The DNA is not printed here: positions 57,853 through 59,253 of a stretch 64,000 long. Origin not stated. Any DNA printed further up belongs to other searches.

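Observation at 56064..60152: Three paralogs of an uncharacterised ~340-365-aa protein, P2 and P3 adjacent, with five beta-hairpin units: candidate ABBA/PT-barrel tailoring enzymes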

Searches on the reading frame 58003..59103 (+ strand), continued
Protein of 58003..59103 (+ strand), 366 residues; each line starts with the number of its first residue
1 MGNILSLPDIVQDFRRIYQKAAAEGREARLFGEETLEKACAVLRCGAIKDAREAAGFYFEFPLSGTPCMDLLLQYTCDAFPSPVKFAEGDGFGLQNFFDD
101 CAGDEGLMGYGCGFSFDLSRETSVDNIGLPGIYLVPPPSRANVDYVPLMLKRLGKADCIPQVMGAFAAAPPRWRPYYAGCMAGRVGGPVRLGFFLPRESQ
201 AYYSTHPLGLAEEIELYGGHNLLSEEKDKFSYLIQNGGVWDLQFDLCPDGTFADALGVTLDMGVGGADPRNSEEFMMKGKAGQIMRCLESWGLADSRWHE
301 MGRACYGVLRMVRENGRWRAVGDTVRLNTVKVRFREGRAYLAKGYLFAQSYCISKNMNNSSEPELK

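Call 40: find_encoding_contigs(protein=P0310, flank=9000, max_places=1)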
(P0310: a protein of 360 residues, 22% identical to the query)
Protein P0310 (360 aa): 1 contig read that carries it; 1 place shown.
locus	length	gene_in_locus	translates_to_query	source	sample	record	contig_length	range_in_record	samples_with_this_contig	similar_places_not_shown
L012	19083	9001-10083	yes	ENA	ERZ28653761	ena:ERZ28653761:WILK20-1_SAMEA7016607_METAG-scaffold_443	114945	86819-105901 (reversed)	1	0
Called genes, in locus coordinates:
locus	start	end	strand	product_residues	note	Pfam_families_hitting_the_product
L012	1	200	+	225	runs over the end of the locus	-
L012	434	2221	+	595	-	PF02624:YcaO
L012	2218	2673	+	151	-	-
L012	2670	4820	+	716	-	PF03412:Peptidase_C39, PF13529:Peptidase_C39_2 (weak), PF00664:ABC_membrane, PF00005:ABC_tran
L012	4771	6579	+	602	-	PF00664:ABC_membrane, PF00005:ABC_tran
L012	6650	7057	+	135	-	PF07862:Nif11 (weak)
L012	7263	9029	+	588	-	PF02624:YcaO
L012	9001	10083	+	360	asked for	-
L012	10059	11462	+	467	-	PF13353:Fer4_12, PF04055:Radical_SAM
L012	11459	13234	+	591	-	PF02624:YcaO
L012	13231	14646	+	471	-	PF04055:Radical_SAM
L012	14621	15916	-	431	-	PF13353:Fer4_12 (weak), PF04055:Radical_SAM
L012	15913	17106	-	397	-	PF04055:Radical_SAM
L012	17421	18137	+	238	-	-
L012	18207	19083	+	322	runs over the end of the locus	PF00561:Abhydrolase_1, PF12146:Hydrolase_4 (weak), PF12697:Abhydrolase_6 (weak)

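Call 41: find_encoding_contigs(protein=P0313, flank=9000, max_places=1)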
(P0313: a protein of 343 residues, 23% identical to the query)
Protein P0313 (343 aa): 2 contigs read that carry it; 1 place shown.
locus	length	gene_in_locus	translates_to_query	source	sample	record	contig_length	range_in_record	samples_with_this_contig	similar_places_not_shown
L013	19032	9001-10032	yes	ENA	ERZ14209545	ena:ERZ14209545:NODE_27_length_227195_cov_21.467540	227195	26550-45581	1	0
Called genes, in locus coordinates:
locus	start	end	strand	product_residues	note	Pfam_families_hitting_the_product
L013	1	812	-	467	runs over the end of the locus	PF00135:COesterase, PF20434:BD-FAE, PF07859:Abhydrolase_3 (weak), PF00135:COesterase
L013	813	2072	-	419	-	PF07690:MFS_1, PF12832:MFS_1_like, PF07690:MFS_1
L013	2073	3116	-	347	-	PF02568:ThiI (faint), PF03054:tRNA_Me_trans, PF20259:tRNA_Me_trans_M, PF20258:tRNA_Me_trans_C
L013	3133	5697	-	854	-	PF02743:dCache_1, PF22673:MCP-like_PDC_1, PF00512:HisKA, PF02518:HATPase_c, PF00072:Response_reg, PF01627:Hpt (weak)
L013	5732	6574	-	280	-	-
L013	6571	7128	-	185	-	PF04542:Sigma70_r2 (weak), PF07638:Sigma70_ECF (weak), PF04545:Sigma70_r4 (weak)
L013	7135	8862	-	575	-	PF12450:vWF_A, PF00092:VWA, PF13519:VWA_2, PF13768:VWA_3, PF12034:YfbK_C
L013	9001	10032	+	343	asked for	-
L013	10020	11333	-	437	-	PF04055:Radical_SAM, PF13353:Fer4_12 (faint)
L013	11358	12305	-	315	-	PF01061:ABC2_membrane, PF12698:ABC2_membrane_3 (weak)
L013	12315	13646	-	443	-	PF02463:SMC_N (faint), PF00005:ABC_tran, PF13304:AAA_21 (faint)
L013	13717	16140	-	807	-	PF02687:FtsX, PF12704:MacB_PCD, PF02687:FtsX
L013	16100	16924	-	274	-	PF00005:ABC_tran, PF13304:AAA_21 (faint)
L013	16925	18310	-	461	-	PF25919:BSH_CusB (faint), PF25917:BSH_RND (weak), PF25973:BSH_CzcB (faint), PF25984:BSH_YknX (faint), PF25967:RND-MFP_C, PF25975:CzcB_C (weak), PF25989:YknX_C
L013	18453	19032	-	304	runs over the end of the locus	PF12833:HTH_18, PF00165:HTH_AraC (weak)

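Call 42: find_encoding_contigs(protein=P0309, flank=9000, max_places=1)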
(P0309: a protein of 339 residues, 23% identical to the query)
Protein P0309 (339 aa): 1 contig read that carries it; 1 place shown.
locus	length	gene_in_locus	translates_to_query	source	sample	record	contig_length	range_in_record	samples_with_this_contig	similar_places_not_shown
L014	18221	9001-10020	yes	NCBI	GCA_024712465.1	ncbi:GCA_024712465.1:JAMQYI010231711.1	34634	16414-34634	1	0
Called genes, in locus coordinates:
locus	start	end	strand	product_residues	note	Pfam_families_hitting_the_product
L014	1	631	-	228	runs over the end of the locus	PF02517:Rce1-like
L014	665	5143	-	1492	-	PF02811:PHP, PF00929:RNase_T, PF02811:PHP, PF07733:DNA_pol3_alpha, PF17657:DNA_pol3_finger, PF14579:HHH_6 (faint)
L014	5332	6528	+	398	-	PF00248:Aldo_ket_red, PF13187:Fer4_9, PF13534:Fer4_17 (weak)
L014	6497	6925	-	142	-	PF07238:PilZ (weak)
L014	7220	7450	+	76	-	-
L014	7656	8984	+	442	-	PF04055:Radical_SAM, PF13353:Fer4_12 (faint)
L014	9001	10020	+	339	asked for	-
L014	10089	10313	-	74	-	-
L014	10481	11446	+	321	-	-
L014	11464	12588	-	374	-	PF02230:Abhydrolase_2, PF03959:FSH1 (faint), PF00326:Peptidase_S9 (weak)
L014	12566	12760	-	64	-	PF12844:HTH_19, PF13560:HTH_31, PF01381:HTH_3, PF13413:HTH_25 (weak), PF13443:HTH_26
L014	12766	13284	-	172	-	-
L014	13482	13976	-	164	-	PF11457:DUF3021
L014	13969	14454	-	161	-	PF04397:LytTR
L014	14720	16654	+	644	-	PF00669:Flagellin_N, PF00700:Flagellin_C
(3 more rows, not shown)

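Call 43: find_encoding_contigs(protein=P0307, flank=9000, max_places=1)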
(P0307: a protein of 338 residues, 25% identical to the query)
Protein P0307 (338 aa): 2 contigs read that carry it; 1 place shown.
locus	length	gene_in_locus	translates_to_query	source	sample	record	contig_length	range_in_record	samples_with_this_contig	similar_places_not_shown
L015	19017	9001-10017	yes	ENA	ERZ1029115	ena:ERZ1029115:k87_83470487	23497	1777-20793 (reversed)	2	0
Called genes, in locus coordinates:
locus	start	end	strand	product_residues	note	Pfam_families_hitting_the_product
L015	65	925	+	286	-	PF00753:Lactamase_B, PF23023:Anti-Pycsar_Apyc1, PF12706:Lactamase_B_2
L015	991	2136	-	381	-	PF00248:Aldo_ket_red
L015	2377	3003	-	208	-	PF17932:TetR_C_24 (faint), PF00440:TetR_N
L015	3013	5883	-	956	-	-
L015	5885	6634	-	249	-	PF00005:ABC_tran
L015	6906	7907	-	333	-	-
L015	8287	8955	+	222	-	-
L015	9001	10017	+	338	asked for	-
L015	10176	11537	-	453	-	PF04055:Radical_SAM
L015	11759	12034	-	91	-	-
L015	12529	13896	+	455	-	PF08378:NERD (weak)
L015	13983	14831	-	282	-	PF08238:Sel1 (weak)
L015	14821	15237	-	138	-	PF08797:HIRAN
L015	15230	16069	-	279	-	-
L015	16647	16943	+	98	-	-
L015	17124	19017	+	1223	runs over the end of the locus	?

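Call 47: find_encoding_contigs(protein=P0127, flank=9000, max_places=1)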
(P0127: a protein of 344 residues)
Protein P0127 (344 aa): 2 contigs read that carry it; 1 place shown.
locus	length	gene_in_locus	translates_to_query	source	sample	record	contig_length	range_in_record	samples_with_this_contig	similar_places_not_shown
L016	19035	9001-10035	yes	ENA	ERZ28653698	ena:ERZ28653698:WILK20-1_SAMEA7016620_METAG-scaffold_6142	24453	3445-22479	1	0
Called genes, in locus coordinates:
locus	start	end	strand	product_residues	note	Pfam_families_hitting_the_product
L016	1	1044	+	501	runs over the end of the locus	PF22848:ASD1_dom, PF06964:Alpha-L-AF_C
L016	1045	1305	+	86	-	PF19668:DUF6171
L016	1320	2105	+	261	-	PF00218:IGPS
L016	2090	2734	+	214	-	PF00697:PRAI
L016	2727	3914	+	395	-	PF00291:PALP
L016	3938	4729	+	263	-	PF00290:Trp_syntA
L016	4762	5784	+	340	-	PF02885:Glycos_trans_3N, PF00591:Glycos_transf_3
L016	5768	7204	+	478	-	PF04715:, PF00425:Chorismate_bind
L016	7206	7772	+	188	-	PF00117:GATase, PF07722:Peptidase_C26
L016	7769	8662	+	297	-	PF04055:Radical_SAM, PF16199:Radical_SAM_C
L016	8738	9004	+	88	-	-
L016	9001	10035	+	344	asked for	-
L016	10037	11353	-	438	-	PF04055:Radical_SAM, PF13353:Fer4_12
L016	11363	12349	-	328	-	-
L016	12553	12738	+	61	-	-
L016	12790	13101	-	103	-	-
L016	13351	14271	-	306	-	-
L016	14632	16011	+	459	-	PF01637:ATPase_2, PF13173:AAA_14, PF13401:AAA_22, PF03008:DUF234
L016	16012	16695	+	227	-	-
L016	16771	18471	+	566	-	PF00929:RNase_T, PF00533:BRCT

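Call 48: find_encoding_contigs(protein=P0315, flank=9000, max_places=1)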
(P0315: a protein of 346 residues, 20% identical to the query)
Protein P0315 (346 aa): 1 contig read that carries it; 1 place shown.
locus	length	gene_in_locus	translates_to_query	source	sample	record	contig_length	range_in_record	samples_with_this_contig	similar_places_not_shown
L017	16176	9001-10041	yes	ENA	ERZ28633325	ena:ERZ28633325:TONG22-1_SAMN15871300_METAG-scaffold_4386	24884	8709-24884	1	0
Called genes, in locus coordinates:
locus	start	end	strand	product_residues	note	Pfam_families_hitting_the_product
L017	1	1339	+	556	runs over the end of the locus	PF00497:SBP_bac_3, PF10613:Lig_chan-Glu_bd (weak), PF03180:Lipoprotein_9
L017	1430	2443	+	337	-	PF02463:SMC_N, PF00005:ABC_tran, PF13304:AAA_21 (faint), PF09383:NIL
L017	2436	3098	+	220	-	PF00528:BPD_transp_1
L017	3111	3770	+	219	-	PF00528:BPD_transp_1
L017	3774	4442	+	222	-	PF00528:BPD_transp_1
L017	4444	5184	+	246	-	PF02463:SMC_N, PF00005:ABC_tran, PF13304:AAA_21 (faint)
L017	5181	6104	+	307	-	PF01636:APH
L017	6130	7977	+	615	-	PF22359:Big-like (faint)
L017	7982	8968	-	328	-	-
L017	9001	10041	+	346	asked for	-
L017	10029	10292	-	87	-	-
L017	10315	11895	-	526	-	PF00657:Lipase_GDSL (weak), PF13472:Lipase_GDSL_2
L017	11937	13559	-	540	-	PF05524:PEP-utilisers_N, PF00391:PEP-utilizers, PF02896:PEP-utilizers_C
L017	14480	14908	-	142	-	-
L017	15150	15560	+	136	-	-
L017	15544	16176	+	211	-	?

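Call 49: find_encoding_contigs(protein=P0314, flank=9000, max_places=1)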
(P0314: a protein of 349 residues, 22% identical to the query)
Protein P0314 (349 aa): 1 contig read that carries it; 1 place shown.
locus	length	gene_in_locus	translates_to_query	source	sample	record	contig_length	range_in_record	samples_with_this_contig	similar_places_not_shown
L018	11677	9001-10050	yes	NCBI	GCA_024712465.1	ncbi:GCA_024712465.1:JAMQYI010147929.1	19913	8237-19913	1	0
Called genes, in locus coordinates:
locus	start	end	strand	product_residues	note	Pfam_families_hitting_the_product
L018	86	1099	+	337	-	PF02463:SMC_N, PF00005:ABC_tran, PF13304:AAA_21 (faint), PF09383:NIL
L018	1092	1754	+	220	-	PF00528:BPD_transp_1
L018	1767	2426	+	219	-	PF00528:BPD_transp_1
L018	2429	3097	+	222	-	PF00528:BPD_transp_1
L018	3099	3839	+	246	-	PF02463:SMC_N, PF00005:ABC_tran, PF13401:AAA_22 (faint), PF13304:AAA_21 (faint)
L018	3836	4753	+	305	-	PF01636:APH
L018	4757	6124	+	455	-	PF01554:MatE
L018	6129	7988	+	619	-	PF22359:Big-like (faint)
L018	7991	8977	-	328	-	-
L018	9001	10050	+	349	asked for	-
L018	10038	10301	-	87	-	PF07862:Nif11 (weak)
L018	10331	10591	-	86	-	-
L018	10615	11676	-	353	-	?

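Call 50: find_encoding_contigs(protein=P0317, flank=9000, max_places=1)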
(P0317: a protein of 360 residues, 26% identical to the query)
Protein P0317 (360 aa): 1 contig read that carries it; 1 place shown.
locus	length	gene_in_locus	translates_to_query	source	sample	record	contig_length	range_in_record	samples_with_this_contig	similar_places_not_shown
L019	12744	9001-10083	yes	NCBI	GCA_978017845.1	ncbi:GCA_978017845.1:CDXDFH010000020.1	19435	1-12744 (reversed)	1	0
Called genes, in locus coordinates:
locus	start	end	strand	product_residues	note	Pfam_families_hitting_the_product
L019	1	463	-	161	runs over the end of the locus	PF00027:cNMP_binding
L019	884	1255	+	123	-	-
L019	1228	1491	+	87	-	-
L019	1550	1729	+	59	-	PF07862:Nif11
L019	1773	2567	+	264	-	-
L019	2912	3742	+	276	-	PF01048:PNP_UDP_1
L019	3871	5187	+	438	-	PF04055:Radical_SAM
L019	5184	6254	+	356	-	-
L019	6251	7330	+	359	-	-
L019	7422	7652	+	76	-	-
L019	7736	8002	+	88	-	-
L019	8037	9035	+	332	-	-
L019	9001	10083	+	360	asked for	-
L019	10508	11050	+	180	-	PF01527:HTH_Tnp_1 (weak)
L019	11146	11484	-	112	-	-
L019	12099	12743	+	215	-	?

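Call 69: search_protein_families(library=pfam, proteins=[L010:8841-9875:+, L010:8072-8416:+, L008:5843-6676:+, L008:6987-7601:+, L008:7771-9210:+, L006:5752-7194:+, L006:12180-12800:+, L019:1838-2701:+, L015:8287-8955:+, L002:12514-13119:+], max_evalue=0.01)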
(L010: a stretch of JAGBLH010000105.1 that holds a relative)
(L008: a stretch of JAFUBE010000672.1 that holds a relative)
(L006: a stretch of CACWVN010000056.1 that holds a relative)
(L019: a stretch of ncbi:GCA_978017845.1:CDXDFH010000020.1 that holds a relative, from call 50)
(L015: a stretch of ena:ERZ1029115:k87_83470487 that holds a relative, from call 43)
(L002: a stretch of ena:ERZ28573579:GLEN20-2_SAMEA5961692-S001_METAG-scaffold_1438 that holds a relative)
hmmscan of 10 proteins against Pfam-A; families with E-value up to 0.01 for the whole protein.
L010:8841-9875:+ (344 aa): 5 families
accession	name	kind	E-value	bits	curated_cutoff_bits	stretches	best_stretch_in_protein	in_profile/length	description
PF01494.25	FAD_binding_3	-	1.9e-12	47.5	22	1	6-194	2-198/349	FAD binding domain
PF05834.18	Lycopene_cycl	-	6.5e-05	22.6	23.4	0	7-161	1-146/380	Lycopene cyclase protein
PF13450.12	NAD_binding_8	-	0.00033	21.3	21.9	1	10-35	1-26/68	NAD(P)-binding Rossmann-like domain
PF07992.20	Pyr_redox_2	-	0.0026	17.7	26.1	0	8-158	3-111/291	Pyridine nucleotide-disulphide oxidoreductase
PF00890.30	FAD_binding_2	-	0.0058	16.3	20.4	0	7-41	1-35/414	FAD binding domain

L010:8072-8416:+ (114 aa): 1 family
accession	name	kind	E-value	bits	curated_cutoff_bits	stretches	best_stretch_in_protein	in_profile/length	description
PF00155.27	Aminotran_1_2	-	2e-13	50.7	19.7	1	1-90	223-313/361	Aminotransferase class I and II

L008:5843-6676:+ (277 aa): 0 families

L008:6987-7601:+ (204 aa): 1 family
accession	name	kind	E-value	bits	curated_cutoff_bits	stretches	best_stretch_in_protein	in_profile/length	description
PF04525.18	LOR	-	7.9e-07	29.3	24.5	0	140-177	56-93/187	LURP-one-related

L008:7771-9210:+ (479 aa): 1 family
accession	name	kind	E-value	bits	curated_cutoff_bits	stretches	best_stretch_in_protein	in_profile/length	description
PF04055.27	Radical_SAM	-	2.6e-13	50.9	29.5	1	126-266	3-137/166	Radical SAM superfamily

L006:5752-7194:+ (480 aa): 2 families
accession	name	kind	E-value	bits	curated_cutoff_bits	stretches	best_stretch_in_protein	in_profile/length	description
PF04055.27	Radical_SAM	-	1.4e-19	71.3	29.5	1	132-287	2-144/166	Radical SAM superfamily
PF13353.11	Fer4_12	-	0.0011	19.7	22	1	136-209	14-86/137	4Fe-4S single cluster domain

L006:12180-12800:+ (206 aa): 1 family
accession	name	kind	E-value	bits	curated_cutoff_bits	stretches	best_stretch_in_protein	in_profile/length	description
PF00293.34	NUDIX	-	3.4e-15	56.7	21.1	1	55-184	2-134/134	NUDIX domain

L019:1838-2701:+ (287 aa): 0 families

L015:8287-8955:+ (222 aa): 1 family
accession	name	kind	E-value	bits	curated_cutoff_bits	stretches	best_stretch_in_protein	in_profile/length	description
PF20101.4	DUF6491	-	0.0033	17.9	27.5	1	3-69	5-71/138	Family of unknown function (DUF6491)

L002:12514-13119:+ (201 aa): 1 family
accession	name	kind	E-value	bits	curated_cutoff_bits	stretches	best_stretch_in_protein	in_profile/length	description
PF08901.16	DUF1847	-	4.7e-54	182.7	25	1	26-169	11-157/157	Protein of unknown function (DUF1847)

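Call 70: search_protein_families(library=ncbifam, proteins=[L006:12180-12800:+, L007:11638-12222:-, L006:12809-13249:-, L019:2912-3742:+, L008:5843-6676:+, L019:1838-2701:+], max_evalue=0.01)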
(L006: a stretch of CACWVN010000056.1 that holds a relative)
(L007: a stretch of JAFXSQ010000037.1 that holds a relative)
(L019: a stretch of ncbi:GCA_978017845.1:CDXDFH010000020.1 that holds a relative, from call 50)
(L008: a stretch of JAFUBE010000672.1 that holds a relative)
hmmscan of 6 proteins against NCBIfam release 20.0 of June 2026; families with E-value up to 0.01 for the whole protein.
L006:12180-12800:+ (206 aa): 4 families
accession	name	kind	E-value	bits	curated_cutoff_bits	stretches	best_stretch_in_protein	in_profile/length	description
NF002995.0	PRK03759.1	equivalog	1e-45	155.7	127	1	25-190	3-171/185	isopentenyl-diphosphate Delta-isomerase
TIGR02150.1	IPP_isom_1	equivalog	3.6e-34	117.9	105.8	1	31-184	1-155/159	isopentenyl-diphosphate delta-isomerase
NF041653.1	Nud_hyd_Meth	equivalog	1.5e-10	41.1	300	1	34-185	5-154/170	Nudix hydrolase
NF011922.0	PRK15393.1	equivalog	7.5e-09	35.5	152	1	33-127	15-110/182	NUDIX hydrolase YfcD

L007:11638-12222:- (194 aa): 4 families
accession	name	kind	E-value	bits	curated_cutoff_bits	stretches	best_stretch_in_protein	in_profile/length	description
NF002995.0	PRK03759.1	equivalog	4.9e-47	160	127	1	23-185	3-168/185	isopentenyl-diphosphate Delta-isomerase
TIGR02150.1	IPP_isom_1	equivalog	1.1e-35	122.8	105.8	1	29-183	1-156/159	isopentenyl-diphosphate delta-isomerase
NF041653.1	Nud_hyd_Meth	equivalog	1.7e-09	37.7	300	1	32-182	5-153/170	Nudix hydrolase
NF011922.0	PRK15393.1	equivalog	1.6e-06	27.9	152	1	32-166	16-146/182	NUDIX hydrolase YfcD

L006:12809-13249:- (146 aa): 0 families

L019:2912-3742:+ (276 aa): 23 families
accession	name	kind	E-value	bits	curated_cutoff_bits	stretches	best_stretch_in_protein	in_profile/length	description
NF004079.0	PRK05584.1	equivalog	4.1e-72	242.4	169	1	46-274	2-229/232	5'-methylthioadenosine/adenosylhomocysteine nucleosidase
NF011286.0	PRK14697.1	equivalog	1.5e-51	175.2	260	1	45-275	2-227/233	bifunctional 5'-methylthioadenosine/S-adenosylhomocysteine nucleosidase/phosphatase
TIGR01704.1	MTA_SAH-Nsdase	equivalog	2.2e-51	174.6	73.8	1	47-272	2-226/229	5'-methylthioadenosine/S-adenosylhomocysteine nucleosidase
NF005213.0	PRK06698.1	equivalog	1.6e-47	162.3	768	1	45-274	2-226/459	bifunctional 5'-methylthioadenosine/S-adenosylhomocysteine nucleosidase/phosphatase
NF005221.0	PRK06714.1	equivalog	2.3e-25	89.5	218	1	46-258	3-211/236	S-adenosylhomocysteine nucleosidase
TIGR03664.1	fut_nucase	equivalog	2.4e-24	86.3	124.7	1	49-247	3-205/228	futalosine hydrolase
TIGR03468.1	HpnG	hypoth_equivalog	4.2e-24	85.3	187.1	2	164-244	80-157/212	hopanoid-associated phosphorylase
NF004489.0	PRK05819.1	subfamily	3e-17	62.7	230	1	70-244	41-206/236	DeoD-type purine-nucleoside phosphorylase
NF004168.0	PRK05634.1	equivalog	5.9e-16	58.8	129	1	85-270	21-183/185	nucleosidase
NF009914.0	PRK13374.1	subfamily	6.9e-15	55.3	338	1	70-244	41-206/235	DeoD-type purine-nucleoside phosphorylase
TIGR00107.1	deoD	equivalog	9.9e-13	48.1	232.25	1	70-244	37-202/232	purine-nucleoside phosphorylase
NF005476.0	PRK07077.1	equivalog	3.3e-12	46.2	215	1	71-243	14-171/243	phosphorylase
NF005522.0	PRK07164.1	equivalog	1e-11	44.7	161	2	48-137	7-96/218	5'-methylthioadenosine/S-adenosylhomocysteine nucleosidase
NF006087.0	PRK08236.1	equivalog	2.8e-11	43.5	213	1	83-246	26-191/219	futalosine hydrolase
NF008383.0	PRK11178.1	equivalog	6.4e-07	28.9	262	1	79-207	54-171/254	uridine phosphorylase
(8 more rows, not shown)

L008:5843-6676:+ (277 aa): 2 families
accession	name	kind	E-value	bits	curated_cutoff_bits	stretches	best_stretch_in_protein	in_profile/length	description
NF058595.1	invert_tail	domain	0.0059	16.9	37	1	19-51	56-88/113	lipo-invert putative C-terminal anchoring domain-containing protein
NF052551.1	EnvBioLpgNMYCTU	equivalog_domain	0.0092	15.3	250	0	21-59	6-46/227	envelope biogenesis lipoprotein LpqN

L019:1838-2701:+ (287 aa): 0 families

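Call 72: find_encoding_contigs(protein=P0013, flank=10000, max_places=2)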
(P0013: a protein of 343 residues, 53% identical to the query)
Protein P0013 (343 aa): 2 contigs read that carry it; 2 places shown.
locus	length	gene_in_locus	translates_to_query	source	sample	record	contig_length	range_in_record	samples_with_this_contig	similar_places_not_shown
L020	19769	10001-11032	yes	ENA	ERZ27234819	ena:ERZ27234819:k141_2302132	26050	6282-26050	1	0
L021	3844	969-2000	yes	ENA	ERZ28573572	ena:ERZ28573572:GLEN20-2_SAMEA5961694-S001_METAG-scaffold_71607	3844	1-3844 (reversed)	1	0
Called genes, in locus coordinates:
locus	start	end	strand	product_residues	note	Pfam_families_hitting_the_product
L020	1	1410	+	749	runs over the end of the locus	PF03412:Peptidase_C39, PF13529:Peptidase_C39_2 (weak), PF00664:ABC_membrane, PF00005:ABC_tran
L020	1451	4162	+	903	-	PF00664:ABC_membrane, PF00005:ABC_tran, PF02463:SMC_N (faint)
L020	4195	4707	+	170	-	PF04542:Sigma70_r2, PF08281:Sigma70_r4_2, PF04545:Sigma70_r4 (faint)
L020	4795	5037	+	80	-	-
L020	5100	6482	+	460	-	PF04055:Radical_SAM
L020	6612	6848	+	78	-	PF07862:Nif11 (weak)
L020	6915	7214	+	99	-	-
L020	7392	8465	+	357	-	-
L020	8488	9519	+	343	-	-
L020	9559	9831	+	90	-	-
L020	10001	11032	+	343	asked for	-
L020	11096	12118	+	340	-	-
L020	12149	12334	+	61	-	-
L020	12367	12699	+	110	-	PF01740:STAS, PF13466:STAS_2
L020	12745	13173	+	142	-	PF13581:HATPase_c_2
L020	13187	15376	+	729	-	PF02743:dCache_1, PF22673:MCP-like_PDC_1, PF00672:HAMP, PF07228:SpoIIE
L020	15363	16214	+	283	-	PF09924:LPG_synthase_C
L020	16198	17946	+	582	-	PF01554:MatE, PF13581:HATPase_c_2 (weak)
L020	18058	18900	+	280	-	PF22541:DUF7005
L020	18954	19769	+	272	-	?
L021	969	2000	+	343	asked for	-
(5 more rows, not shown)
